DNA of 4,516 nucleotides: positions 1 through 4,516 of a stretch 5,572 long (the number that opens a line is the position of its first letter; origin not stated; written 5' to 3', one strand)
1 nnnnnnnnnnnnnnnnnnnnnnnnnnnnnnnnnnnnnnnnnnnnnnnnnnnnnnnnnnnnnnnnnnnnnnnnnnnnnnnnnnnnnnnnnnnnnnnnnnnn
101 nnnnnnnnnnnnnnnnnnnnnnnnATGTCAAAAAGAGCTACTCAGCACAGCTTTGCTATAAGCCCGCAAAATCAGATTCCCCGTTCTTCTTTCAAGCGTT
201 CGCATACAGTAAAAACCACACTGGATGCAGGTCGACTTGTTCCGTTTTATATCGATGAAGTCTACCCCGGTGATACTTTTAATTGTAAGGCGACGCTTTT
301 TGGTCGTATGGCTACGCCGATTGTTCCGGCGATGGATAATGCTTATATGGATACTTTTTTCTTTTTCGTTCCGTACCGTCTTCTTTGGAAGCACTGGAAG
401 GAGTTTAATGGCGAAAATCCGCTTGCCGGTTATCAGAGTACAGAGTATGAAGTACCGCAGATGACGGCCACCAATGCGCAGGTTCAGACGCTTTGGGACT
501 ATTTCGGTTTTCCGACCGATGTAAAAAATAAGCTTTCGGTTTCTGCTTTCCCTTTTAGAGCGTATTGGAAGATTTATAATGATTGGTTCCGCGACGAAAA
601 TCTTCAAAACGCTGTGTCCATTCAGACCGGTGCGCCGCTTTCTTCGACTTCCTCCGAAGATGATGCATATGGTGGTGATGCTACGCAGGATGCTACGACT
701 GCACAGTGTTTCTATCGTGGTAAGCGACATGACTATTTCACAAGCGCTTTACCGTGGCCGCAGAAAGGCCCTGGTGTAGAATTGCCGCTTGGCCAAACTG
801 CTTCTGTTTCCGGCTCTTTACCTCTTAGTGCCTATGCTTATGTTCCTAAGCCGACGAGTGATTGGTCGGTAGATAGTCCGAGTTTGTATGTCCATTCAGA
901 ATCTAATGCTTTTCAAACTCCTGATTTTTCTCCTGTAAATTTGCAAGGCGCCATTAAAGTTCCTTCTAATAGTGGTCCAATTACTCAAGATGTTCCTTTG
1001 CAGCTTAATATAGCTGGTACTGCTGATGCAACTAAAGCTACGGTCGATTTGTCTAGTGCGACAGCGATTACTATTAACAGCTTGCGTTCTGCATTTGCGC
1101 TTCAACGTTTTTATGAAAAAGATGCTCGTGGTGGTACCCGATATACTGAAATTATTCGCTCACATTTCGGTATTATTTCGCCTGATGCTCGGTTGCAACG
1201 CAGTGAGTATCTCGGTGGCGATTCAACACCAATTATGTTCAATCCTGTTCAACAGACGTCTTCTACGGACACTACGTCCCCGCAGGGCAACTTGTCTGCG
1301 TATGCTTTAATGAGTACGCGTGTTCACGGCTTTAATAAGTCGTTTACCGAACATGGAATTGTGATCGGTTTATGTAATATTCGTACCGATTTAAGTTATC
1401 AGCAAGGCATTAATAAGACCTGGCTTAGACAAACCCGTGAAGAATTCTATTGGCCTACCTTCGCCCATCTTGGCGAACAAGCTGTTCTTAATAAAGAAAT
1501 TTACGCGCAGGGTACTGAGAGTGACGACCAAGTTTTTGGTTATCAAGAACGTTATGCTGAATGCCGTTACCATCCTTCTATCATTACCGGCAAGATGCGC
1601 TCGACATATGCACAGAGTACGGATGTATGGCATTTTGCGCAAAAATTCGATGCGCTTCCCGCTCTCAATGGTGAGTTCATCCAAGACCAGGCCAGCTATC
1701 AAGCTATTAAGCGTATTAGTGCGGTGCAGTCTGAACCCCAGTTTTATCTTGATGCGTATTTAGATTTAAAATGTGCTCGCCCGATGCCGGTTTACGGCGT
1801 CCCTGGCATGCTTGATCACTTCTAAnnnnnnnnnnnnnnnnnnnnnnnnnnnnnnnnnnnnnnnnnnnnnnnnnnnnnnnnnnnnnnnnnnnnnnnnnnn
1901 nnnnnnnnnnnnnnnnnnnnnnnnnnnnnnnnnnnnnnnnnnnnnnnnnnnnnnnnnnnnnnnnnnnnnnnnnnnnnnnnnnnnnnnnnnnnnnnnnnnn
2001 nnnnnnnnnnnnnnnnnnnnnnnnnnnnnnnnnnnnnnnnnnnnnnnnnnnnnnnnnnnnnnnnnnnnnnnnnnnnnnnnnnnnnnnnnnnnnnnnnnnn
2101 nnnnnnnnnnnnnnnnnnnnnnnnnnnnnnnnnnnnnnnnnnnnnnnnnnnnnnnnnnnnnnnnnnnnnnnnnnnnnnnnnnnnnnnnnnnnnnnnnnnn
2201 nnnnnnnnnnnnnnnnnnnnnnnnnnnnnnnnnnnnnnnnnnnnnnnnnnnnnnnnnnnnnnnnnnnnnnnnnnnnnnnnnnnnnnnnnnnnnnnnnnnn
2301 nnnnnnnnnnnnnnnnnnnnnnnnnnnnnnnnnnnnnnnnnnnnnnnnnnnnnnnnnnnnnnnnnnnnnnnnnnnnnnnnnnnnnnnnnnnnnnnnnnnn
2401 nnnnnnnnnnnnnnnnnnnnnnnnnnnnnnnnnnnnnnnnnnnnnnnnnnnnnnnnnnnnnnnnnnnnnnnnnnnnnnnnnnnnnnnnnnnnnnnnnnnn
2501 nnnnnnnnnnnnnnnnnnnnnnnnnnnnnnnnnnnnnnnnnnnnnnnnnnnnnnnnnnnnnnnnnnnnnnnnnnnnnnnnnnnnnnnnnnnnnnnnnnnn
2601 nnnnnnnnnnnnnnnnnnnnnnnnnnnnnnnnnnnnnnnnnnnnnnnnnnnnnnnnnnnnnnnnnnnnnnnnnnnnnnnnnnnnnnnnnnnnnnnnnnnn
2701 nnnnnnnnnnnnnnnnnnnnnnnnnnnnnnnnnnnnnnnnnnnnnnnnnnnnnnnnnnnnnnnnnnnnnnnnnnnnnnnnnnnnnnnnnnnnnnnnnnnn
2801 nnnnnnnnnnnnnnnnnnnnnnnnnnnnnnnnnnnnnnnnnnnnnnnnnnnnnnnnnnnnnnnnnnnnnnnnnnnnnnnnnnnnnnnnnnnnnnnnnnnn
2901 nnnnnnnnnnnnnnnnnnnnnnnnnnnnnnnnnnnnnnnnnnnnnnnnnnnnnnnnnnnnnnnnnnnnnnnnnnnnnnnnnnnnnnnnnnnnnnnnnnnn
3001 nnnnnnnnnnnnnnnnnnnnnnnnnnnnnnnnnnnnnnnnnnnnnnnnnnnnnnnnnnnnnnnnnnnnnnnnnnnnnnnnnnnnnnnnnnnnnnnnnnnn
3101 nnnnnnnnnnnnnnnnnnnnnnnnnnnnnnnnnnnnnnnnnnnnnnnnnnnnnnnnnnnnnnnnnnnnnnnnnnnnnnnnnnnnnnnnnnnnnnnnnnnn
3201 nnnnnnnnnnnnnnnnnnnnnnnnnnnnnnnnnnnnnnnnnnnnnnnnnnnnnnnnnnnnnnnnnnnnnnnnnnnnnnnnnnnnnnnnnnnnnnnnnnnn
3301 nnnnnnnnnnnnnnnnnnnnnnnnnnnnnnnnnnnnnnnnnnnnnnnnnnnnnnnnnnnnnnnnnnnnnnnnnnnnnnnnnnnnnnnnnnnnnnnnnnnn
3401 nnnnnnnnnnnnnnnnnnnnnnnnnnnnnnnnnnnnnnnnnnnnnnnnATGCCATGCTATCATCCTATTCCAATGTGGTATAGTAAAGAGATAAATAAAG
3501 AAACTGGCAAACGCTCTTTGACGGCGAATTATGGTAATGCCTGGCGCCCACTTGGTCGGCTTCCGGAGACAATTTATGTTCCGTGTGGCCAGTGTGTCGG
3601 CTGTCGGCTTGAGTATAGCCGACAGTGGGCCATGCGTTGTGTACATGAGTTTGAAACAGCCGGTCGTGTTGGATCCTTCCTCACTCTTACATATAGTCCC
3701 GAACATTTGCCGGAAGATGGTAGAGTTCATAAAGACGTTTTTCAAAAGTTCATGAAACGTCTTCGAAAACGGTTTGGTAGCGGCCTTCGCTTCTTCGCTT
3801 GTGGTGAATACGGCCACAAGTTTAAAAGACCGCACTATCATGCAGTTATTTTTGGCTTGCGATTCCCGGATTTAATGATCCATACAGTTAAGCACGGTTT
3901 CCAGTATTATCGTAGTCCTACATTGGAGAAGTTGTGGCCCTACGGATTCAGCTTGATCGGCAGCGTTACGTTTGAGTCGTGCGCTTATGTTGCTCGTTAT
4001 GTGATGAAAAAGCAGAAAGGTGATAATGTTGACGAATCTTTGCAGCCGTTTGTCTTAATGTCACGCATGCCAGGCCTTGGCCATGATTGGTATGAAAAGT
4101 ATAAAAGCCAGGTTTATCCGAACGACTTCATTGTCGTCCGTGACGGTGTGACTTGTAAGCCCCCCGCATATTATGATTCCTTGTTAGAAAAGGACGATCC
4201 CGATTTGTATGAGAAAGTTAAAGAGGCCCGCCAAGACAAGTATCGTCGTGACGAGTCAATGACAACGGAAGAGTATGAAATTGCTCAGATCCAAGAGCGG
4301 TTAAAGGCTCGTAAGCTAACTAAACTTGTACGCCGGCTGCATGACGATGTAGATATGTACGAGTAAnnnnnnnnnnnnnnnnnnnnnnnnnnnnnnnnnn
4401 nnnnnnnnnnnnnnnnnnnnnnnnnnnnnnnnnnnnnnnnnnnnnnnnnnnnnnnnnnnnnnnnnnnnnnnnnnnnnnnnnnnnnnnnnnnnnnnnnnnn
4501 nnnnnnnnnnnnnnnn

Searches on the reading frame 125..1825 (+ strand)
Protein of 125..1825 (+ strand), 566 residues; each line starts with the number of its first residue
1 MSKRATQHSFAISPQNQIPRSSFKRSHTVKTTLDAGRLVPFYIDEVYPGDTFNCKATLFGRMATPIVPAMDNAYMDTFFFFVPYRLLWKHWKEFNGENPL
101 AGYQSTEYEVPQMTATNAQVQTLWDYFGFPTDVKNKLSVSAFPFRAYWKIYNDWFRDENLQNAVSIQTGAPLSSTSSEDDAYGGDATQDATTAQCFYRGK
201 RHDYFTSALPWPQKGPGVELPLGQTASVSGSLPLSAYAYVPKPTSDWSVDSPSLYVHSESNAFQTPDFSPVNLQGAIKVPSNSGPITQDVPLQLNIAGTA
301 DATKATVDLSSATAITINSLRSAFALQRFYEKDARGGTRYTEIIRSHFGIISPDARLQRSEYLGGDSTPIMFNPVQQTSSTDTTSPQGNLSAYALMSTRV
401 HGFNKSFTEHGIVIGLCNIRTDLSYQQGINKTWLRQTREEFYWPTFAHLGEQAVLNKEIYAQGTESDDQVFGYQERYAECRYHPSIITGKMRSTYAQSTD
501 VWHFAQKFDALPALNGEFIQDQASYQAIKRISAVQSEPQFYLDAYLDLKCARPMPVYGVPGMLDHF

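Call 11: search_protein_families(library=pfam, proteins=[window:125-1825:+], max_evalue=0.01)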
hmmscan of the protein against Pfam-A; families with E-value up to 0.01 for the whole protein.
window:125-1825:+ (566 aa): 1 family
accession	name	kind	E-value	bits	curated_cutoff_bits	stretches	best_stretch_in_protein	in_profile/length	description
PF02305.22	Phage_F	-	3.7e-167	557.6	25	1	15-562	5-501/501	Capsid protein (F protein)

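Call 58: find_related_loci(query=A1, collection=viral_contigs, flank=6000)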
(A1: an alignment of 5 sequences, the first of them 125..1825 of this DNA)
Query A1 (566 aa) in viral_contigs; peptide patterns used: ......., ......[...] (x = any residue, [..] = any of these).
600 stretches matched a pattern (row limit reached: there are more); 596 encode a relative of the query (tblastn E <= 1e-3); the best 80 are kept; 80 distinct loci.
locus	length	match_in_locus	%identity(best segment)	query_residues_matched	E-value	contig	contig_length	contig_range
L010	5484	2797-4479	91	1-566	0e+0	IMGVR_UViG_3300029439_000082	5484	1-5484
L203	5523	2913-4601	86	1-566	0e+0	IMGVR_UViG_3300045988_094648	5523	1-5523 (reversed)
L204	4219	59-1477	86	101-566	0e+0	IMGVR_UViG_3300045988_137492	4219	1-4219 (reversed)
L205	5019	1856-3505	54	3-566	0e+0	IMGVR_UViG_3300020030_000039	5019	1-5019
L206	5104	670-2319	55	3-566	0e+0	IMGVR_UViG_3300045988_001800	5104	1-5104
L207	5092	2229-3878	55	3-566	0e+0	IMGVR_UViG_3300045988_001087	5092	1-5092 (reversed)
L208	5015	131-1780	55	3-566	0e+0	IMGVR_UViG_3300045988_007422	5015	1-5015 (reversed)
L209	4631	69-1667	54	3-566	0e+0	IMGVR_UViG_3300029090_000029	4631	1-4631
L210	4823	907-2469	56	3-566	0e+0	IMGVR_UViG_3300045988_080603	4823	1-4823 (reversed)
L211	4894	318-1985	53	3-566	0e+0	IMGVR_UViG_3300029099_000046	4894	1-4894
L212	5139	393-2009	53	1-566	0e+0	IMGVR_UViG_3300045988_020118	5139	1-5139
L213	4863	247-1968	51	5-566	0e+0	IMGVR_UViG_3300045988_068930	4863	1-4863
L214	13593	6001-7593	54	1-566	0e+0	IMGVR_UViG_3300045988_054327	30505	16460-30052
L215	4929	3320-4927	52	3-551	0e+0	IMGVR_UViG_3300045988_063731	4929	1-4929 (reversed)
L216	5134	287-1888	54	1-566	0e+0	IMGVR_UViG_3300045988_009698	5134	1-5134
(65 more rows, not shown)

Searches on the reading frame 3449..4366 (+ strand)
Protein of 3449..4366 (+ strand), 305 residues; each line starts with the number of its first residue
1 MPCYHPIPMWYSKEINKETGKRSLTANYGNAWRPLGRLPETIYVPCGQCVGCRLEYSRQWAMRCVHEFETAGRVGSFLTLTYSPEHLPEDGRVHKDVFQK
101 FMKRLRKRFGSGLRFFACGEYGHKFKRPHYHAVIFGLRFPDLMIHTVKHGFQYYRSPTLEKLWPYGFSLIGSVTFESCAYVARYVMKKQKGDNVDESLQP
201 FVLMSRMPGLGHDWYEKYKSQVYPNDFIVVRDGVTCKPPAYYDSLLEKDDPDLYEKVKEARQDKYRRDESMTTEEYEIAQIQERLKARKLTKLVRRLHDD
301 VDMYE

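Call 11: search_protein_families(library=pfam, proteins=[window:3449-4366:+], max_evalue=0.01)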
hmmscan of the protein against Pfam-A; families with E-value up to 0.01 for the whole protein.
window:3449-4366:+ (305 aa): 1 family
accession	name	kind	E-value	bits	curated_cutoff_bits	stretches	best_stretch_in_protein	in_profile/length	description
PF23343.2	REP_ORF2-G2P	-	5.7e-22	78.3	27.8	1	76-188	2-98/99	Replication-associated protein ORF2/G2P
